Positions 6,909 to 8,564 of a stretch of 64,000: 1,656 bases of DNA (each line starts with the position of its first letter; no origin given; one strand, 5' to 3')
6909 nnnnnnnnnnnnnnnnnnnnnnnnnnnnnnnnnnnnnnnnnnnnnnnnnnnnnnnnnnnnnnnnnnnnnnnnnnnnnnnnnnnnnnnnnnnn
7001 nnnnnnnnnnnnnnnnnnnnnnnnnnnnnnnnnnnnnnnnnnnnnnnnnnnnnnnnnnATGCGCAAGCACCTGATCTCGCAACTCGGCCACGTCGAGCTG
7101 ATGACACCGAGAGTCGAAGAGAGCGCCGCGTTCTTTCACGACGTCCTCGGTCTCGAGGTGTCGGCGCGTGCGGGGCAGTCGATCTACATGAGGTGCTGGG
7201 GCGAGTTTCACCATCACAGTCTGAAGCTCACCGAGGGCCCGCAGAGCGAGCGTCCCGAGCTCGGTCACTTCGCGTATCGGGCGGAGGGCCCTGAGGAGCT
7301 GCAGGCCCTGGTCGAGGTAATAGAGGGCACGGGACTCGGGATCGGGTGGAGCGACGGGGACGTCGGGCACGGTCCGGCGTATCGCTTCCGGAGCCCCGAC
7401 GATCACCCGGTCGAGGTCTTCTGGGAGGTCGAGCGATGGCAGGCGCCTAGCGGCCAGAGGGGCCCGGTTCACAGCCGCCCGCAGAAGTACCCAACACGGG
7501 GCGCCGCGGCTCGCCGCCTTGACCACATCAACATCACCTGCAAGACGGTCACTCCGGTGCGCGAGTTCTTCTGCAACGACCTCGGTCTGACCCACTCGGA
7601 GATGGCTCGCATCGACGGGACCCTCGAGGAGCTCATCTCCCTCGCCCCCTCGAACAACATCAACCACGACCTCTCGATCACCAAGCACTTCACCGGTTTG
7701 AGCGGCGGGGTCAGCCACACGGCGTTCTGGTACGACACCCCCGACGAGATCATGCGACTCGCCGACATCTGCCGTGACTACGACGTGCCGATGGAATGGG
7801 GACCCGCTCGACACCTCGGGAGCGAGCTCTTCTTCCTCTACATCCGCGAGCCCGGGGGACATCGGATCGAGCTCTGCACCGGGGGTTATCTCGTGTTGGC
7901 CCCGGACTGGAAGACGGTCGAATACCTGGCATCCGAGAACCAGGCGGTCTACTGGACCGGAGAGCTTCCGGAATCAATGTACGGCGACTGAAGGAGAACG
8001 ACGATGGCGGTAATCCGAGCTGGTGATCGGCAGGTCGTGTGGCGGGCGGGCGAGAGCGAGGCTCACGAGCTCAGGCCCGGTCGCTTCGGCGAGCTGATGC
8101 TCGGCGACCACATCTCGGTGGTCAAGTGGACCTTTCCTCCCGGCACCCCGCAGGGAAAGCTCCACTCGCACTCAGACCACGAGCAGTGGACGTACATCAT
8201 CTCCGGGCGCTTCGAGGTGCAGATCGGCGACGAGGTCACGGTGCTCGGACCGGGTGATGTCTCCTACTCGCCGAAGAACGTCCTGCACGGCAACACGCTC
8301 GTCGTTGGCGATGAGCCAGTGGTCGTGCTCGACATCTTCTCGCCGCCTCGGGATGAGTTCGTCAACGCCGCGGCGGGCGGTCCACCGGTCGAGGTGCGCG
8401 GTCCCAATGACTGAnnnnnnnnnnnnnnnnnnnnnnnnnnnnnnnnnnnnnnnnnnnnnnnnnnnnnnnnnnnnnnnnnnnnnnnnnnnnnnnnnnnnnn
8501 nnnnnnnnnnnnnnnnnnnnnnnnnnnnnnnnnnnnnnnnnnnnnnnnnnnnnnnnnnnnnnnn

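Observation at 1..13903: Self-contained catabolic island for an unknown hydroxylated aromatic or heterocyclic substrate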

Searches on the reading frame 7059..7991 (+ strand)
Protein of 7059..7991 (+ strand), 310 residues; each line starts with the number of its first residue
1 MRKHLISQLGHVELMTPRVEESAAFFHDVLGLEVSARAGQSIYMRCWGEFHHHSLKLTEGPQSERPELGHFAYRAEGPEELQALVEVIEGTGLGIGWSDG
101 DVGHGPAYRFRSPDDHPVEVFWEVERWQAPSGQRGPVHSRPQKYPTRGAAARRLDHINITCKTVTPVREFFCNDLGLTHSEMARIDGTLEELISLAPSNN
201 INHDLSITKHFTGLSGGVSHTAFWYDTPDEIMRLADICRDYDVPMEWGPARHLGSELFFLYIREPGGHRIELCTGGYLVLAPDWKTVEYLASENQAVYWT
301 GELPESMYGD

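Call 4: search_protein_families(library=pfam, proteins=[window:7059-7991:+], max_evalue=0.01)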
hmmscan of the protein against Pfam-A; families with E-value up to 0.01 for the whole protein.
window:7059-7991:+ (310 aa): 3 families
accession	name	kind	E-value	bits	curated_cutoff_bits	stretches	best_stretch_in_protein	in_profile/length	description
PF00903.31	Glyoxalase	-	5.4e-20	72.4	20.6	2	9-120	2-121/121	Glyoxalase/Bleomycin resistance protein/Dioxygenase superfamily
PF13669.12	Glyoxalase_4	-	0.00033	21.4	27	0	11-37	2-28/109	Glyoxalase/Bleomycin resistance protein/Dioxygenase superfamily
PF22677.2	Ble-like_N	-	0.0021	18.2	24.5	0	11-36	4-29/41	Bleomycin resistance protein-like N-terminal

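Call 14: search_protein_families(library=ncbifam, proteins=[window:7059-7991:+], max_evalue=0.001)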
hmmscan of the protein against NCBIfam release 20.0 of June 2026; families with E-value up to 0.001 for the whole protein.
window:7059-7991:+ (310 aa): 13 families
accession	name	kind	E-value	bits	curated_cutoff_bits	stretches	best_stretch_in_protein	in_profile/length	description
TIGR03211.1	catechol_2_3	equivalog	3.2e-72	243.4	320.2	1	6-305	2-296/303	catechol 2,3-dioxygenase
TIGR02295.1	HpaD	equivalog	4.6e-48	163.9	321.4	1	6-308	2-294/298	3,4-dihydroxyphenylacetate 2,3-dioxygenase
TIGR03213.1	23dbph12diox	equivalog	1.6e-11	44.2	366.45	1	6-292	1-280/287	biphenyl-2,3-diol 1,2-dioxygenase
NF000221.4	FosA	exception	1.3e-07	31.6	250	1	6-120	2-114/137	FosA family fosfomycin resistance glutathione transferase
NF000496.2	Fos_GSH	equivalog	1.5e-07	31.6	180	1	6-120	2-114/136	fosfomycin resistance glutathione transferase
NF000026.1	154989_fosA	exception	2.9e-06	27.5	275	1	7-120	3-114/141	FosA/FosA2 family fosfomycin resistance glutathione transferase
NF000339.2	fos-Crono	exception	3.1e-06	27.3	275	1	7-120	2-110/134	FosA family fosfomycin resistance glutathione transferase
NF033933.0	fosA8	exception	4e-06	27.1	300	1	6-120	2-114/138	FosA8 family fosfomycin resistance glutathione transferase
NF045631.1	exdiol_diox_HsaC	equivalog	4.2e-06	26.1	450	1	215-288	208-281/296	iron-dependent extradiol dioxygenase HsaC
NF000094.1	354827590_fosA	exception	2.3e-05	24.5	275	0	7-73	3-67/135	FosA family fosfomycin resistance glutathione transferase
NF040540.1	fosA5_fam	exception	0.00049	20.2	310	0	6-120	2-114/139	FosA5 family fosfomycin resistance glutathione transferase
NF032892.0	fosA7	exception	0.00063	19.8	305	0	7-120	3-114/140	FosA7 family fosfomycin resistance glutathione transferase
NF000075.1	299782351_fosA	exception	0.00091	19.3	275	0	8-120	4-114/138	FosA3/FosA4 family fosfomycin resistance glutathione transferase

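Call 15: search_solved_structures(query=window:7059-7991:+, max_evalue=0.001)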
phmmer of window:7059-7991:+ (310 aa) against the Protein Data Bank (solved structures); distinct sequences matched with E-value up to 0.001: 22.
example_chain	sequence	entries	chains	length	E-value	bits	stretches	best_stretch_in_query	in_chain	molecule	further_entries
9wgj_A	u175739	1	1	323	4.6e-70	239.5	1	6-296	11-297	Catechol 1,2-dioxygenase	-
3lm4_A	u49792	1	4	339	3.2e-54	187.4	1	6-293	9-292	Catechol 2,3-dioxygenase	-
7q2a_A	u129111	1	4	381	4.7e-54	186.9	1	6-293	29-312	Catechol 2,3-dioxygenase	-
1f1r_A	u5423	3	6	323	4e-24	88.5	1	9-302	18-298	HOMOPROTOCATECHUATE 2,3-DIOXYGENASE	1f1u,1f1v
1f1x_A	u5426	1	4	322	2e-23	86.2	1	9-302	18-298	HOMOPROTOCATECHUATE 2,3-DIOXYGENASE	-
1q0c_A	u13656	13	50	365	2.9e-23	85.7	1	9-302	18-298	homoprotocatechuate 2,3-dioxygenase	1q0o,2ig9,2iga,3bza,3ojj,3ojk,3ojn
3ecj_A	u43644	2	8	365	2.9e-23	85.6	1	9-302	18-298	PROTEIN (Homoprotocatechuate 2,3-dioxygenase)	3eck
4z6n_A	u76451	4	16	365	7.8e-23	84.3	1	9-302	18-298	Homoprotocatechuate 2,3-dioxygenase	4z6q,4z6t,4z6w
4ghc_A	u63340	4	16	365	1e-22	83.9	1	9-302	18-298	Homoprotocatechuate 2,3-dioxygenase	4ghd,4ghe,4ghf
4z6m_A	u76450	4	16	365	1.8e-22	83.1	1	9-302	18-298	Homoprotocatechuate 2,3-dioxygenase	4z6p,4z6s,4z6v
4z6l_A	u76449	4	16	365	1.9e-22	83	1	9-302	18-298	Homoprotocatechuate 2,3-dioxygenase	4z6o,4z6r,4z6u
5bwg_A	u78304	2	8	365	3.1e-22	82.3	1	9-302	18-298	Homoprotocatechuate 2,3-dioxygenase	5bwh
5znh_A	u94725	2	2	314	3.9e-20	75.4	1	8-280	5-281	Catechol 2,3-dioxygenase, extradiol protein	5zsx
5zsz_A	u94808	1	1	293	6.3e-20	74.7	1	8-279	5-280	Catechol 2,3-dioxygenase, Extradiol ring cleavage protein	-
3hpv_A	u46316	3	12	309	6.1e-17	64.9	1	8-288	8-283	Catechol 2,3-dioxygenase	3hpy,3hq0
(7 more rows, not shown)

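Call 39: search_dna_similar(query=window:7059-7991:+, collection=plasmids, mode=protein, max_evalue=1e-30, max_rows=25)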
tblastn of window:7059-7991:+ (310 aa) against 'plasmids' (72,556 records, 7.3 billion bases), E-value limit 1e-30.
Records with a match: 95; places in all: 98; records where one place covers at least 80% of the query: 95.
Best place of each record, by identity: <60% 95.
By first word of the organism name: Agrobacterium 23; Thermus 13; Roseomonas 11; Rhizobium 9; Rhodococcus 5; Sinorhizobium 5; Pantoea 4; Thioclava 4; Halobellus 2; Methylobacterium 1; and 18 more.
By predicted mobility (MOB-suite, as given by PLSDB): non-mobilizable 59; conjugative 30; mobilizable 6.
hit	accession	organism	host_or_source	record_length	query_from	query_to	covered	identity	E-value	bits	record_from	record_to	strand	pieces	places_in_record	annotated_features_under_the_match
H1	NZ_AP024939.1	Thermus thermophilus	-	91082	6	308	98%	42.7%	8e-77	262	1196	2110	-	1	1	catechol 2,3-dioxygenase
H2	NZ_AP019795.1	Thermus thermophilus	-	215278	6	308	98%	42.4%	1e-76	261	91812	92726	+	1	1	catechol 2,3-dioxygenase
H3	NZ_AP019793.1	Thermus thermophilus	-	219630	6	308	98%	42.4%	1e-76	261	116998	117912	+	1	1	catechol 2,3-dioxygenase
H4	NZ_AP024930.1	Thermus thermophilus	-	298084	6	308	98%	42.4%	1e-76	261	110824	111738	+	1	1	catechol 2,3-dioxygenase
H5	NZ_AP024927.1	Thermus thermophilus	-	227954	6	308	98%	42.4%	2e-76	261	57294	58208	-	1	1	catechol 2,3-dioxygenase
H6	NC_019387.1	Thermus oshimai JL-2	-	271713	6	308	98%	42.1%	2e-72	249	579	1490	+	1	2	catechol 2,3-dioxygenase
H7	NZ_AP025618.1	Thermus thermophilus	-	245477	6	308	98%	41.6%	1e-72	250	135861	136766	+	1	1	catechol 2,3-dioxygenase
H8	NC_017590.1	Thermus thermophilus JL-18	-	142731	6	308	98%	41.1%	3e-73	252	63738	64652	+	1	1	catechol 2,3-dioxygenase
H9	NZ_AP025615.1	Thermus thermophilus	-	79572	6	308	98%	40.9%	2e-71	246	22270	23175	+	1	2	catechol 2,3-dioxygenase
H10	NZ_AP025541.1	Thermus thermophilus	-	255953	6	308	98%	40.9%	2e-71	246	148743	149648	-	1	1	catechol 2,3-dioxygenase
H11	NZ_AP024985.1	Thermus thermophilus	-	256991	6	308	98%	40.9%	2e-71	246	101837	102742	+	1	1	catechol 2,3-dioxygenase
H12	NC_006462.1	Thermus thermophilus HB8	-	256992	6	308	98%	40.9%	2e-71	246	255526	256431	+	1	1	catechol 2,3-dioxygenase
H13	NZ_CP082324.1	Thermus thermophilus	cell culture,cheese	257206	6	308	98%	40.9%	2e-71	246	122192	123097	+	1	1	catechol 2,3-dioxygenase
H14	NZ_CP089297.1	Methylobacterium currus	Solanum lycopersicum,single cell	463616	6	295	94%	42.6%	3e-69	240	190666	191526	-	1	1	catechol 2,3-dioxygenase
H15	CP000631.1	Rhizobium rhizogenes K84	-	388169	1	308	99%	38.9%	3e-67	234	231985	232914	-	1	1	Catechol 2,3-dioxygenase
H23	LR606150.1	Rhizobium sp. Q54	paddy soil contaminated with arsenic ...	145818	4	295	94%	38.1%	6e-51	187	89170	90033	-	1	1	catechol 2,3-dioxygenase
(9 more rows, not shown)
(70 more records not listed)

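Call 40: get_annotated_region(hit=H15, flank=10000)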
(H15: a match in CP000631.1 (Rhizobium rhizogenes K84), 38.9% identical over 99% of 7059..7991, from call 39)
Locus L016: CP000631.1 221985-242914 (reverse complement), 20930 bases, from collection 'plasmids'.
description: Agrobacterium radiobacter K84 plasmid pAtK84c, complete sequence
organism: Rhizobium rhizogenes K84 (NCBI taxid 311403)
taxonomy: Bacteria; Pseudomonadota; Alphaproteobacteria; Hyphomicrobiales; Rhizobiaceae; Rhizobium; Rhizobium rhizogenes; Rhizobium rhizogenes K84
host: -; source: -; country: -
typing (MOB-suite, as given by PLSDB): non-mobilizable; replicon rep_cluster_749; mating-pair formation MPF_T
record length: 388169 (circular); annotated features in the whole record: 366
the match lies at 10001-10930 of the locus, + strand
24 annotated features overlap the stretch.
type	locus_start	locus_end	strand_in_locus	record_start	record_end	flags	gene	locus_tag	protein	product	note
CDS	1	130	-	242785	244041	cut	-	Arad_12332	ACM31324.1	transporter transmembrane protein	-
CDS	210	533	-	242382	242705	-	-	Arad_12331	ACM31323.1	conserved hypothetical protein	-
CDS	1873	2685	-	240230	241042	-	-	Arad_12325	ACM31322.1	ferredoxin--NADP reductase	-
CDS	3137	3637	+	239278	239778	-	-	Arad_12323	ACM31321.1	transcriptional regulator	-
CDS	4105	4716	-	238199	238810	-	-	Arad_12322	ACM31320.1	conserved hypothetical protein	-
CDS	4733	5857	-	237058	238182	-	-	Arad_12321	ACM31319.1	monooxygenase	-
CDS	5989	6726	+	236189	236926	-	-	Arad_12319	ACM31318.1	transcliptional regulator TetR family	-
CDS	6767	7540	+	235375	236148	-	-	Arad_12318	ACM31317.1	short-chain alcohol dehydrogenase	-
CDS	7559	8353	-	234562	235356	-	-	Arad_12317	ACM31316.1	short-chain alcohol dehydrogenase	-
CDS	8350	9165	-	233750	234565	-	-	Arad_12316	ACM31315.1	short-chain alcohol dehydrogenase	-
CDS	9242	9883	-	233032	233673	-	-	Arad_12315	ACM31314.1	Transcriptional regulator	-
CDS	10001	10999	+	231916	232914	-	-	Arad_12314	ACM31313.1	Catechol 2,3-dioxygenase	-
CDS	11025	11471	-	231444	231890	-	-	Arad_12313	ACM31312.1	transcriptional regulatory protein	-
CDS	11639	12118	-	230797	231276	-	-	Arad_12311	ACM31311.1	Lactoylglutathione lyase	-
CDS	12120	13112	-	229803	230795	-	-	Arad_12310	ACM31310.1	fumarylacetoacetate hydrolase family protein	-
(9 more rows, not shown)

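Call 41: get_annotated_region(hit=H3, flank=9000)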
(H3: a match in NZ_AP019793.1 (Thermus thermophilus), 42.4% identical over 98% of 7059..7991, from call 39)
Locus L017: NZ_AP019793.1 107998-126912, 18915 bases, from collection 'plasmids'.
description: Thermus thermophilus strain AA2-20 plasmid pAA220, complete sequence
organism: Thermus thermophilus (NCBI taxid 274)
taxonomy: Bacteria; Deinococcota; Deinococci; Thermales; Thermaceae; Thermus; Thermus thermophilus
host: -; source: -; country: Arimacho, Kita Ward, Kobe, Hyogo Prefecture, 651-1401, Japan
typing (MOB-suite, as given by PLSDB): non-mobilizable; replicon rep_cluster_1121
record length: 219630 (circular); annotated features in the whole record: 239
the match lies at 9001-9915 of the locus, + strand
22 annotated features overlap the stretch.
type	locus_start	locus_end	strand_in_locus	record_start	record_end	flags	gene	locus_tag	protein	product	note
CDS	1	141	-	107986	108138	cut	-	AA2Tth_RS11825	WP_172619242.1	hypothetical protein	-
CDS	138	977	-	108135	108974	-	-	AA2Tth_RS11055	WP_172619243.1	alpha/beta hydrolase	-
CDS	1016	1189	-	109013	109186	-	-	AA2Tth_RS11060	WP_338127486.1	hypothetical protein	-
CDS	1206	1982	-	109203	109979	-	-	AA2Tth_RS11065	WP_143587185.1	fumarylacetoacetate hydrolase family protein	-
CDS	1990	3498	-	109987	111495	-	-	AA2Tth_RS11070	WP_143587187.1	aldehyde dehydrogenase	-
CDS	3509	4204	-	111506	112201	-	-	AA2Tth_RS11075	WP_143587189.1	fumarylacetoacetate hydrolase family protein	-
CDS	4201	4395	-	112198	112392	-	-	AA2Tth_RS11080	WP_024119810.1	tautomerase family protein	GO:0006725 - cellular aromatic compound metabolic process [Evidence IEA]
CDS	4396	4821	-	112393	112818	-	-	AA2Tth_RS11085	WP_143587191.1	DMT family transporter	-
CDS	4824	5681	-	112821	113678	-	-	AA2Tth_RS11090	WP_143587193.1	NAD(P)-dependent oxidoreductase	-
CDS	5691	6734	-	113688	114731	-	dmpG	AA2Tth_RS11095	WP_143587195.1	4-hydroxy-2-oxovalerate aldolase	-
CDS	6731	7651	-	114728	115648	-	-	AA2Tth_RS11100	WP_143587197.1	acetaldehyde dehydrogenase (acetylating)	-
CDS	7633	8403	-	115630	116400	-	-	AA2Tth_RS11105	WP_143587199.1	IclR family transcriptional regulator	GO:0006355 - regulation of DNA-templated transcription [Evidence IEA]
CDS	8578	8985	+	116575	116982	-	-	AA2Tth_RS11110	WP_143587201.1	carboxymuconolactone decarboxylase family protein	-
CDS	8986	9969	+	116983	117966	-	-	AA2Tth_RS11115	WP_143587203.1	catechol 2,3-dioxygenase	GO:0009712 - catechol-containing compound metabolic process [Evidence IEA]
CDS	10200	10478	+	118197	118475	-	-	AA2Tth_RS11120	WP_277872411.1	ATP-binding cassette domain-containing protein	-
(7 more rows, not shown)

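Call 70: get_annotated_region(hit=H23, flank=9000)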
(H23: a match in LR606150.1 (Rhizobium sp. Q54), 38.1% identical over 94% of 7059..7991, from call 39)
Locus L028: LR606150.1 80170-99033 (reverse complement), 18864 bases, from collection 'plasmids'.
description: Rhizobium sp. Q54 genome assembly, plasmid: 7
organism: Rhizobium sp. Q54 (NCBI taxid 1335060)
taxonomy: Bacteria; Pseudomonadota; Alphaproteobacteria; Hyphomicrobiales; Rhizobiaceae; Rhizobium; Rhizobium sp. Q54
host: -; source: paddy soil contaminated with arsenic due to geogenic reasons; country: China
typing (MOB-suite, as given by PLSDB): non-mobilizable
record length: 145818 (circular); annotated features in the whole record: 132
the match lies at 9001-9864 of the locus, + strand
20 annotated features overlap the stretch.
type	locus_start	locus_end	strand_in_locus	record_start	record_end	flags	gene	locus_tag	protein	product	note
CDS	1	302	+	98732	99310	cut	-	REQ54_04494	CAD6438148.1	nicotinate-nucleotide adenylyltransferase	-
CDS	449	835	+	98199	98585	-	-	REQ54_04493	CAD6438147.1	ribosome silencing factor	-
CDS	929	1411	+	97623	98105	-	-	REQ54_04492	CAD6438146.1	23S rRNA (pseudouridine(1915)-N(3))-methyltransferase RlmH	-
CDS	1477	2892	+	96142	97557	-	-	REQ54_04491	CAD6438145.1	membrane protein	-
CDS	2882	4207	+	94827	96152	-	-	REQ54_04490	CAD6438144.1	S41 family peptidase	-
CDS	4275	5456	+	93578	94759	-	-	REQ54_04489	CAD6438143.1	divergent polysaccharide deacetylase family protein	-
CDS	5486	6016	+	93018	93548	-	-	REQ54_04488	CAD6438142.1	RNA pyrophosphohydrolase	-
CDS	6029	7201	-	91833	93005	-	-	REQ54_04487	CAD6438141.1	LysR family transcriptional regulator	-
CDS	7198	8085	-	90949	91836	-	-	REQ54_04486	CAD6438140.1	NAD(P)-dependent oxidoreductase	-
CDS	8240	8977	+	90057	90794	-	-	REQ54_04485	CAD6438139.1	PIG-L family deacetylase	-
CDS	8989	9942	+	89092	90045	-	-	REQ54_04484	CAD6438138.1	catechol 2,3-dioxygenase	-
CDS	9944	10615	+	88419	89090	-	-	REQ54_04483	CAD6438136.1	4-carboxy-4-hydroxy-2-oxoadipate aldolase/oxaloacetate decarboxylase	-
CDS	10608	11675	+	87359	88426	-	-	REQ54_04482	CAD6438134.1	4-oxalomesaconate tautomerase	-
CDS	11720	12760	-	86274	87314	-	-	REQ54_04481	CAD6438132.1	class I SAM-dependent methyltransferase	-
CDS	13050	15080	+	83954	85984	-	-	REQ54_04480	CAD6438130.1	GGDEF-domain containing protein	-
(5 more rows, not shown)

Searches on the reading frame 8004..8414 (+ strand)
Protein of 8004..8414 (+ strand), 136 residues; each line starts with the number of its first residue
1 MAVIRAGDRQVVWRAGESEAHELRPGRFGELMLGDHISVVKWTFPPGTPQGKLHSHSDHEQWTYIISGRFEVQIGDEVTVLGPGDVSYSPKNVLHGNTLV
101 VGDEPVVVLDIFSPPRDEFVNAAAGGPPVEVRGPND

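Call 4: search_protein_families(library=pfam, proteins=[window:8004-8414:+], max_evalue=0.01)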
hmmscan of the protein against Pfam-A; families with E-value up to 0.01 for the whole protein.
window:8004-8414:+ (136 aa): 4 families
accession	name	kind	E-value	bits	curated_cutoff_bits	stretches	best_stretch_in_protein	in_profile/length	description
PF07883.17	Cupin_2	-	2.8e-17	62.6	27.2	1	42-112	3-70/70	Cupin domain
PF05899.18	Cupin_3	-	7.3e-05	22.8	23.5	1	48-92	14-59/74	EutQ-like cupin domain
PF02311.25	AraC_binding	-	0.00037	20.7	21.1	1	54-96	19-60/135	AraC-like ligand binding domain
PF00190.28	Cupin_1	-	0.0018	18.3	22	1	52-113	47-114/151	Cupin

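Call 14: search_protein_families(library=ncbifam, proteins=[window:8004-8414:+], max_evalue=0.001)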
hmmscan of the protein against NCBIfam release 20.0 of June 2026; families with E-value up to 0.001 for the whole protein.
window:8004-8414:+ (136 aa): 1 family
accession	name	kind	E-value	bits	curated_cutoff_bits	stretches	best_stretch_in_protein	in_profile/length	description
TIGR03404.1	bicupin_oxalic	subfamily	0.00011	21.5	254.2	1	36-116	244-327/367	bicupin, oxalate decarboxylase family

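Call 69: search_solved_structures(query=window:8004-8414:+, max_evalue=0.01)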
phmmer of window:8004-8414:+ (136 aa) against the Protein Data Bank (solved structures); distinct sequences matched with E-value up to 0.01: 27.
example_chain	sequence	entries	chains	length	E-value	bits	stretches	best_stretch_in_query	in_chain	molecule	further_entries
5fq0_B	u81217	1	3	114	5.6e-11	46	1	47-120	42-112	KDGF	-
5fq0_A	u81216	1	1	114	5.8e-11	45.9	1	47-120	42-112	KDGF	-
7zyb_A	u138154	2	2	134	4.4e-10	43.1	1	36-121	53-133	Cupin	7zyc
2pfw_A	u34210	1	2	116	1e-09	41.8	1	27-122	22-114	Cupin 2, conserved barrel domain protein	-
5fpz_A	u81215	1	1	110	1.2e-09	41.7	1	34-120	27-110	PECTIN DEGRADATION PROTEIN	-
5fpx_A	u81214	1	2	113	1.2e-09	41.6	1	34-120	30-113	PECTIN DEGRADATION PROTEIN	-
6ufi_A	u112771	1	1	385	3.1e-09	40.3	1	42-114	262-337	Cupin domain-containing protein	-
6tzp_A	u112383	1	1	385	3.1e-09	40.3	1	42-114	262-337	Oxalate decarboxylase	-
4met_A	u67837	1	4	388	3.2e-09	40.2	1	42-114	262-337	Oxalate decarboxylase OxdC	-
5hi0_A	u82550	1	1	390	3.9e-09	40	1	42-114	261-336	Oxalate decarboxylase OxdC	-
2uy8_A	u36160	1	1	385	4e-09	39.9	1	42-114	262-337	OXALATE DECARBOXYLASE OXDC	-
3s0m_A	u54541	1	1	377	4.1e-09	39.9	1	42-114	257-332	Oxalate decarboxylase oxdC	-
5vg3_A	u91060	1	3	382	4.3e-09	39.8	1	42-114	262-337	Oxalate decarboxylase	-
1j58_A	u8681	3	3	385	4.4e-09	39.8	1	42-114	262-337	YVRK PROTEIN | OXALATE DECARBOXYLASE OXDC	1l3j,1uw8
2uy9_A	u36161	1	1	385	4.6e-09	39.7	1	42-114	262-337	OXALATE DECARBOXYLASE OXDC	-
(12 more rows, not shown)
